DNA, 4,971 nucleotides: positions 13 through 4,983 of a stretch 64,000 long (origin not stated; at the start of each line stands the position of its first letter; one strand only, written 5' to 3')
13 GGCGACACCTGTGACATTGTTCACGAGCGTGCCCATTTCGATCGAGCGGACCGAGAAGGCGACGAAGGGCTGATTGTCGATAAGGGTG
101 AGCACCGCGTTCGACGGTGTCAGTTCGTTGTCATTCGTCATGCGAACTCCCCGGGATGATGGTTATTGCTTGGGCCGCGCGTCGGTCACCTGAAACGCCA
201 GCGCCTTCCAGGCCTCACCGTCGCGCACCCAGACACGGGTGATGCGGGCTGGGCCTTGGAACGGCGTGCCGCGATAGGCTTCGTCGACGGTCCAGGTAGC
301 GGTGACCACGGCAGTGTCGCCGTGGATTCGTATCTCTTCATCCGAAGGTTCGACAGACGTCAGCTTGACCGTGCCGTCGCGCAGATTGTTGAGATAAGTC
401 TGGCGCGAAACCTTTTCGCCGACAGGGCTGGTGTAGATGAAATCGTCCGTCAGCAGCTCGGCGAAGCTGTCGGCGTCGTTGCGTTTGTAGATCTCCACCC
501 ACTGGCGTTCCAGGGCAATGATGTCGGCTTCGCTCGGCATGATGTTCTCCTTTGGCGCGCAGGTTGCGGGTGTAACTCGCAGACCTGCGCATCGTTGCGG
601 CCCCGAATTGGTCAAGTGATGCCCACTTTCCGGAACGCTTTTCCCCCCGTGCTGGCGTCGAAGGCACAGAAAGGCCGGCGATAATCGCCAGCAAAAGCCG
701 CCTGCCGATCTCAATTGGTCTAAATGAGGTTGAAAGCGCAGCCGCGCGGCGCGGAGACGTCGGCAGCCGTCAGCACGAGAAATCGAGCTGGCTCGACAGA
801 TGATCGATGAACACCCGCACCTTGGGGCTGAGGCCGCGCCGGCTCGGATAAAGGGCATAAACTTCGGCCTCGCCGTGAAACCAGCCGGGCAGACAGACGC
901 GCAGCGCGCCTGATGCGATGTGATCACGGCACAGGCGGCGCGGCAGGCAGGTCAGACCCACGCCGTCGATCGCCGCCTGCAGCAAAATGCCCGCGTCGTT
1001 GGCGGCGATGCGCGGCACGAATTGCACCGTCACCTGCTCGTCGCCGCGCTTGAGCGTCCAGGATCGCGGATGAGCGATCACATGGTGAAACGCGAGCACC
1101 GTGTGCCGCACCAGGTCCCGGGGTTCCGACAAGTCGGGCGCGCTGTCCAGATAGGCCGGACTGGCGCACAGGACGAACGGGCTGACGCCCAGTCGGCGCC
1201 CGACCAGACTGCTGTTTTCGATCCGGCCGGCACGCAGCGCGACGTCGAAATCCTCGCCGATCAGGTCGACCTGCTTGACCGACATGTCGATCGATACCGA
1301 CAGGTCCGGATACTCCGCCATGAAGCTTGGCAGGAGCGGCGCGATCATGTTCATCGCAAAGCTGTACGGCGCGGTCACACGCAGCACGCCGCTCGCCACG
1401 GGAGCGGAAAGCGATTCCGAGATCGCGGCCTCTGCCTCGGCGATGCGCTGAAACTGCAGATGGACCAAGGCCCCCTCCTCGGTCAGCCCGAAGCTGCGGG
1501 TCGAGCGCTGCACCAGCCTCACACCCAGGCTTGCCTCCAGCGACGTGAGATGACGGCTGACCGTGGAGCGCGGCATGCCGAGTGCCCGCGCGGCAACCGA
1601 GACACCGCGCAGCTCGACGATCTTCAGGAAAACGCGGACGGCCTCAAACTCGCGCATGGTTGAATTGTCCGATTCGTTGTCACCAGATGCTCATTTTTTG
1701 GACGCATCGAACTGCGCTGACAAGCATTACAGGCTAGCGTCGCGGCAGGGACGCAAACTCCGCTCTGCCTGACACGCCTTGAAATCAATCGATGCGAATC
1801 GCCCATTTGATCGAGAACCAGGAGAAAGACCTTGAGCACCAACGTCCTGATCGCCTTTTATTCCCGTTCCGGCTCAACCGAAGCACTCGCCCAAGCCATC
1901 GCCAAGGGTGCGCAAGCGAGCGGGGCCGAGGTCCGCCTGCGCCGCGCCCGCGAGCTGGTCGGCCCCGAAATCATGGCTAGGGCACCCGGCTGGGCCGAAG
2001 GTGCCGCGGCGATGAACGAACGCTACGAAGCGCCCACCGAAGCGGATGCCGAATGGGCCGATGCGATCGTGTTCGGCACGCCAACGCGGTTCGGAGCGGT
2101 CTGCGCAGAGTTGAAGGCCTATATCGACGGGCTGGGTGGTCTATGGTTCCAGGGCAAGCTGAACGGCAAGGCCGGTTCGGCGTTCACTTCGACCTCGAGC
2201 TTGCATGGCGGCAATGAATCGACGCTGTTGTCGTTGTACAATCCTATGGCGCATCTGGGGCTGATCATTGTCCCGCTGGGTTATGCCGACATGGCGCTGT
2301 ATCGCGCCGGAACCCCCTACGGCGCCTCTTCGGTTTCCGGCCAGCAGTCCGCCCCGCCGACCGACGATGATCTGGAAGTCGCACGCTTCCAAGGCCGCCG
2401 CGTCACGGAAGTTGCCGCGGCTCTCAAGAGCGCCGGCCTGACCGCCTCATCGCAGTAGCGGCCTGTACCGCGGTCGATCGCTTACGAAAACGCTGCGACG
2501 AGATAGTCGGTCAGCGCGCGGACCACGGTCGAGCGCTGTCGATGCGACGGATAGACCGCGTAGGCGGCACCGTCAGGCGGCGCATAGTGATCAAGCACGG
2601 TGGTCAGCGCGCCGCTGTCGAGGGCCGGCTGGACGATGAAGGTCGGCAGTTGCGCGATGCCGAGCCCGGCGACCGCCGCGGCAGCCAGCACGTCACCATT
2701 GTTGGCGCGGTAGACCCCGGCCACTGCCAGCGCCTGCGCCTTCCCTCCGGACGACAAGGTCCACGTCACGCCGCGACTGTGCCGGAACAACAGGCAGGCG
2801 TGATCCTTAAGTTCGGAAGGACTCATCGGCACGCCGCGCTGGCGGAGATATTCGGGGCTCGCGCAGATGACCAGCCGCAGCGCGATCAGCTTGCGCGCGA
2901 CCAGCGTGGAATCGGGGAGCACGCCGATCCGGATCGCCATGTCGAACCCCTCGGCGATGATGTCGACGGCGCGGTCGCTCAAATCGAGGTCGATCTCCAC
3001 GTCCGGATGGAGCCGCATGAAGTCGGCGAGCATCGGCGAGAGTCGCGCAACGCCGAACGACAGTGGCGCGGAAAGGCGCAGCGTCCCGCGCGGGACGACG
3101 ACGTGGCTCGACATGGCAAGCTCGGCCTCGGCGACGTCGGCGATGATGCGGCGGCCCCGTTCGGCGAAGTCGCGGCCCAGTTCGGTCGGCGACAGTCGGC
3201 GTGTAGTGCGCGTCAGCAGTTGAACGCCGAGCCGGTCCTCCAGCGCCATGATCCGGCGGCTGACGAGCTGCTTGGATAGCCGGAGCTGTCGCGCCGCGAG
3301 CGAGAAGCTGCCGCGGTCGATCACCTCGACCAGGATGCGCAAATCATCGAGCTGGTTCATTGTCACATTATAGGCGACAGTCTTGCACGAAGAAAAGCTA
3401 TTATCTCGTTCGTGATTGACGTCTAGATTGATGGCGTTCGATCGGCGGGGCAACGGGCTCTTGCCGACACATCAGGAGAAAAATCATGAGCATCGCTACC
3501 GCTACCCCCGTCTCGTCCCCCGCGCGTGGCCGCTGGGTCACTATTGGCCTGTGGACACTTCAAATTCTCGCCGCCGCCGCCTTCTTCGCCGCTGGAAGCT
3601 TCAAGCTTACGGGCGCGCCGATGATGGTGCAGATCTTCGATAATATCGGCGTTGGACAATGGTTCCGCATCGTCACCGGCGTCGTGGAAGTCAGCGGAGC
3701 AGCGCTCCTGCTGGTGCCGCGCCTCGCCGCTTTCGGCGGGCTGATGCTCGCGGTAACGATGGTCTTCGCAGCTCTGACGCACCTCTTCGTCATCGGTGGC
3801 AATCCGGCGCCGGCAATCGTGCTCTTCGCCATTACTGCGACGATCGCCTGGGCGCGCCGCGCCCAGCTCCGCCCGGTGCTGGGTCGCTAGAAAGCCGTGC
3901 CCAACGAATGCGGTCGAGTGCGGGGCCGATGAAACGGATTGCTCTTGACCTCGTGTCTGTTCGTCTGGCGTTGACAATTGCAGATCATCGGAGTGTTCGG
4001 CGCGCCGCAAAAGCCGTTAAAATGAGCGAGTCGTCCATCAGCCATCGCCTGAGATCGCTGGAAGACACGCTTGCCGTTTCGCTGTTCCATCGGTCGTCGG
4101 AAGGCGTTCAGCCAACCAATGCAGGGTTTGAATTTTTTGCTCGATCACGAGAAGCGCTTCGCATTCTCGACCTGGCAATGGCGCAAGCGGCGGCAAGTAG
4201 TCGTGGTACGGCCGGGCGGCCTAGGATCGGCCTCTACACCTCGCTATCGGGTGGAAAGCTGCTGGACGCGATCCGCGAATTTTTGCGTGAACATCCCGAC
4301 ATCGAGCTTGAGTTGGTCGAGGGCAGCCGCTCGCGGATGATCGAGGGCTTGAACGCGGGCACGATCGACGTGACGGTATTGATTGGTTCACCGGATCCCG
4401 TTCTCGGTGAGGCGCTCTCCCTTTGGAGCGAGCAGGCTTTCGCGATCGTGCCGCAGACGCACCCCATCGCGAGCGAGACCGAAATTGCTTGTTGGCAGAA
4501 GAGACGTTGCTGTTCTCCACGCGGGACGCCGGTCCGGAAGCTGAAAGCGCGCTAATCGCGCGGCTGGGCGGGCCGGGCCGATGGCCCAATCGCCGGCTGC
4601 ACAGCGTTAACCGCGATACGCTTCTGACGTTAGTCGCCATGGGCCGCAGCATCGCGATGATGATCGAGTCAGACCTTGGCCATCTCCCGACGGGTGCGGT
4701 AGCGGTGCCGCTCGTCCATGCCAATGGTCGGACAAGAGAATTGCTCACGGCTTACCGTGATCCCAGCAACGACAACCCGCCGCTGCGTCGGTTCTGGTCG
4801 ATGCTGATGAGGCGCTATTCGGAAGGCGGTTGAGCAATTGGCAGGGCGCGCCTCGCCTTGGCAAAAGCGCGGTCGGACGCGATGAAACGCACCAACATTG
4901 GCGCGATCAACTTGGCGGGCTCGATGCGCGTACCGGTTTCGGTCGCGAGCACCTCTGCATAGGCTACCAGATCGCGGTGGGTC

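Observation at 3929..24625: Six frameshifts at homopolymers or simple repeats, all in the accessory half; none in ~35 core genes checked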

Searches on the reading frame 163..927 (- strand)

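Call 25: search_protein_families(library=pfam, proteins=[window:163-927:-], max_evalue=0.01)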
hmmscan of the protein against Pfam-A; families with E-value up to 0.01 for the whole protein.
window:163-927:- (254 aa): 4 families
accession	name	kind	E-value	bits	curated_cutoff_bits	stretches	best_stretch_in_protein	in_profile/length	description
PF14534.12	DUF4440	-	1.3e-25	90.3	25.2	1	136-241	1-106/107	Domain of unknown function (DUF4440)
PF13474.12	SnoaL_3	-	1.7e-09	38.5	22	1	138-242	3-111/121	SnoaL-like domain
PF12680.13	SnoaL_2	-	5.4e-08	33.8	27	1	141-238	2-98/102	SnoaL-like domain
PF13577.12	SnoaL_4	-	0.001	19.5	24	1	132-241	5-121/126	SnoaL-like domain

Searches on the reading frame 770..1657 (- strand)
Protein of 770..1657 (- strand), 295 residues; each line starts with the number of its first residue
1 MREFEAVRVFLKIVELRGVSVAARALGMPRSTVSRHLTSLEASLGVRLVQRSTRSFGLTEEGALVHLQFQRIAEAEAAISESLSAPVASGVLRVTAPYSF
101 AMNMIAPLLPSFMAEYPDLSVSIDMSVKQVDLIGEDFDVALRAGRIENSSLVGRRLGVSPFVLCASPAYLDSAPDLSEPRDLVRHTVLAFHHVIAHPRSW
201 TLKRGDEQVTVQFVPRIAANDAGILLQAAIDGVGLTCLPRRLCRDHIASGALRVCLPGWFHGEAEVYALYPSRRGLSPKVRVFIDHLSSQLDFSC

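Call 25: search_protein_families(library=pfam, proteins=[window:770-1657:-], max_evalue=0.01)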
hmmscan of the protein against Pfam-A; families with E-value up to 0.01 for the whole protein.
window:770-1657:- (295 aa): 6 families
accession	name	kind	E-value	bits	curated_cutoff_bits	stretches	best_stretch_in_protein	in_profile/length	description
PF03466.25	LysR_substrate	-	2.6e-40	138.5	28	1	89-290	5-207/209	LysR substrate binding domain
PF00126.33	HTH_1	-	1.2e-17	64.1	26.6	1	5-62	2-59/60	Bacterial regulatory helix-turn-helix protein, lysR family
PF25213.1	HVO_A0261_N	-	7.3e-06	26.2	35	1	24-74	32-79/86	HVO_A0261 N-terminal domain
PF09339.16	HTH_IclR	-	0.00011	22.3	22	1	19-41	21-43/52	IclR helix-turn-helix domain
PF12840.13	HTH_20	-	0.0014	19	27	1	20-42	22-44/51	Helix-turn-helix domain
PF01022.26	HTH_5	-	0.0065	16.8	22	0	23-41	22-40/47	Bacterial regulatory protein, arsR family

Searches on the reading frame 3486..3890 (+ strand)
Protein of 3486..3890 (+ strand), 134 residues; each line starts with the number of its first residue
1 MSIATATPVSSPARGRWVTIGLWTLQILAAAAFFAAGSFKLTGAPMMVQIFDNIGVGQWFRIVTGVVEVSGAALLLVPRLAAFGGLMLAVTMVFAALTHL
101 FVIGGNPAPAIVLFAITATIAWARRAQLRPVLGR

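Call 25: search_protein_families(library=pfam, proteins=[window:3486-3890:+], max_evalue=0.01)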
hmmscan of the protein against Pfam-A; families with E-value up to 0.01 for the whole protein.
window:3486-3890:+ (134 aa): 3 families
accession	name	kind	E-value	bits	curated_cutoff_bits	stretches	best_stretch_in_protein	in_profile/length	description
PF13564.11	DoxX_2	-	6.4e-15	55.6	26.3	1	24-122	1-101/103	DoxX-like family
PF07681.17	DoxX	-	2.6e-07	31.6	23.6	1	26-98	6-82/85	DoxX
PF07291.16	MauE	-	0.0019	18.9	27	1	22-102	5-90/128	Methylamine utilisation protein MauE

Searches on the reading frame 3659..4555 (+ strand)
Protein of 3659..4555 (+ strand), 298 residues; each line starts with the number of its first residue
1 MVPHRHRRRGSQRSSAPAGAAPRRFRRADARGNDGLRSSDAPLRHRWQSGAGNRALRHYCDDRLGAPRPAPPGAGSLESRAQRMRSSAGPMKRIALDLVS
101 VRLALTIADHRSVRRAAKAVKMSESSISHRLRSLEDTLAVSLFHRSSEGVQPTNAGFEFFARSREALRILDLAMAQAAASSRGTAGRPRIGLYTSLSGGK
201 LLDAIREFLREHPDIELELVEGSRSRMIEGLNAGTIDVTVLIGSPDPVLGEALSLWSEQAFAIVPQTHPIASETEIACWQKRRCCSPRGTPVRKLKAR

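Call 5: search_protein_families(library=pfam, proteins=[window:3659-4555:+], max_evalue=0.01)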
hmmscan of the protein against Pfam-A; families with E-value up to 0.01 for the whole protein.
window:3659-4555:+ (298 aa): 2 families
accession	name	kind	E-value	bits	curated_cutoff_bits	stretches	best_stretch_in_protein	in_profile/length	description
PF03466.25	LysR_substrate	-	2.6e-17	63.3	28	1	182-276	2-96/209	LysR substrate binding domain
PF00126.33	HTH_1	-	5.2e-16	58.8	26.6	1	101-156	4-59/60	Bacterial regulatory helix-turn-helix protein, lysR family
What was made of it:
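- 3929..4833 (+): LysR-family regulator pseudogene. It is the terminal conserved gene of the conjugative-element remnant. A 7-nt deletion at 4491/4492 shifts the frame. Pfam domain split across two frames (call 5).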

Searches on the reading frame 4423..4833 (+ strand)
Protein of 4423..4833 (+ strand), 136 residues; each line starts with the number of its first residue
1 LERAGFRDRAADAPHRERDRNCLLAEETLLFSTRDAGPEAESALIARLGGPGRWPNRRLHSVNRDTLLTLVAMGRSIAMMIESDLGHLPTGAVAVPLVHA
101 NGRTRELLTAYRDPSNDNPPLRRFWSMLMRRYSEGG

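Call 5: search_protein_families(library=pfam, proteins=[window:4423-4833:+], max_evalue=0.01)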
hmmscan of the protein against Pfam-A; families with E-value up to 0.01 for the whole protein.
window:4423-4833:+ (136 aa): 1 family
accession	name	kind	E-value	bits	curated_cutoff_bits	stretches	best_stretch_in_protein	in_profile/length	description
PF03466.25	LysR_substrate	-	9e-07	28.9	28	1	24-131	101-207/209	LysR substrate binding domain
